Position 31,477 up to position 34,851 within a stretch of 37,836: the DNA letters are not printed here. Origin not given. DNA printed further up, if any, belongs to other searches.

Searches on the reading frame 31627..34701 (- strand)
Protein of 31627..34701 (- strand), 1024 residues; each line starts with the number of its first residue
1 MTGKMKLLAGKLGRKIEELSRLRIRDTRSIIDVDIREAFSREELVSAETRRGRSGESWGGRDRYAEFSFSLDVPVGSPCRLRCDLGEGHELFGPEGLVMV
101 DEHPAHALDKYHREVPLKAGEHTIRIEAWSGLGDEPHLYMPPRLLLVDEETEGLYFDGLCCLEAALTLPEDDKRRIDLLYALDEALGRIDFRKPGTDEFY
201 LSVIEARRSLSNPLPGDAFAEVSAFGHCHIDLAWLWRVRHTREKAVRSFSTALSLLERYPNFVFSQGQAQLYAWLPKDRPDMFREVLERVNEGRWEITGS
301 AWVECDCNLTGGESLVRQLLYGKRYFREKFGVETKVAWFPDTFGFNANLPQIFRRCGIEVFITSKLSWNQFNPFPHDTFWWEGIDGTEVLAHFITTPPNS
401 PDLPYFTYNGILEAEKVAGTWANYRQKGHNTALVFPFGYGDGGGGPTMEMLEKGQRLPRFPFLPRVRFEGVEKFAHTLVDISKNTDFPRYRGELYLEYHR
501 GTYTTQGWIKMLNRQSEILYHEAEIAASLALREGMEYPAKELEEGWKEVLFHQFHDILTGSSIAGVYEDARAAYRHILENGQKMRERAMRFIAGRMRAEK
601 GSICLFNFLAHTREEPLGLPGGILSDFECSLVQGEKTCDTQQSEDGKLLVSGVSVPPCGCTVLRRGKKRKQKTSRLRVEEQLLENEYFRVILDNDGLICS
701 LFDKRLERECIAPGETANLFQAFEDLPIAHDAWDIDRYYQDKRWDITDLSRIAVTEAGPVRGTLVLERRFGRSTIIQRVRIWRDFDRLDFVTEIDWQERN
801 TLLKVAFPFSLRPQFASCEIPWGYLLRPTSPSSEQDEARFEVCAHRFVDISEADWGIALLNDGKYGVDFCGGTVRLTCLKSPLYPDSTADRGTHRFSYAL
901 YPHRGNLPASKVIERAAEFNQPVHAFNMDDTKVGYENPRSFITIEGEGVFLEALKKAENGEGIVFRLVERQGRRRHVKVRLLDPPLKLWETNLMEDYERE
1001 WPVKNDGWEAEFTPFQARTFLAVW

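Call 13: search_protein_families(library=pfam, proteins=[window:31627-34701:-])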
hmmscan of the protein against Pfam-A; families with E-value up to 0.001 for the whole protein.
window:31627-34701:- (1024 aa): 5 families
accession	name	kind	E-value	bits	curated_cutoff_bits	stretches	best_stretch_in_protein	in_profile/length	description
PF01074.27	Glyco_hydro_38N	-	1.4e-85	287.4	25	1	222-491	2-270/270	Glycosyl hydrolases family 38 N-terminal domain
PF07748.19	Glyco_hydro_38C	-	3e-57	194.6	25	1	683-887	1-205/206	Glycosyl hydrolases family 38 C-terminal domain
PF09261.16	Alpha-mann_mid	-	6e-29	100.4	31.1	1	497-591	1-95/96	Alpha mannosidase middle domain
PF17677.7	Glyco_hydro38C2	-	2.3e-11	44.1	22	1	949-1020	2-72/72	Glycosyl hydrolases family 38 C-terminal beta sandwich domain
PF03065.20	Glyco_hydro_57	-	0.00019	21.3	21.2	1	270-365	82-173/291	Glycosyl hydrolase family 57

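Call 14: find_encoding_contigs(protein=window:31627-34701:-, flank=10000, max_places=6)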
Protein window:31627-34701:- (1024 aa): no gene with exactly this product is on record in the collection.
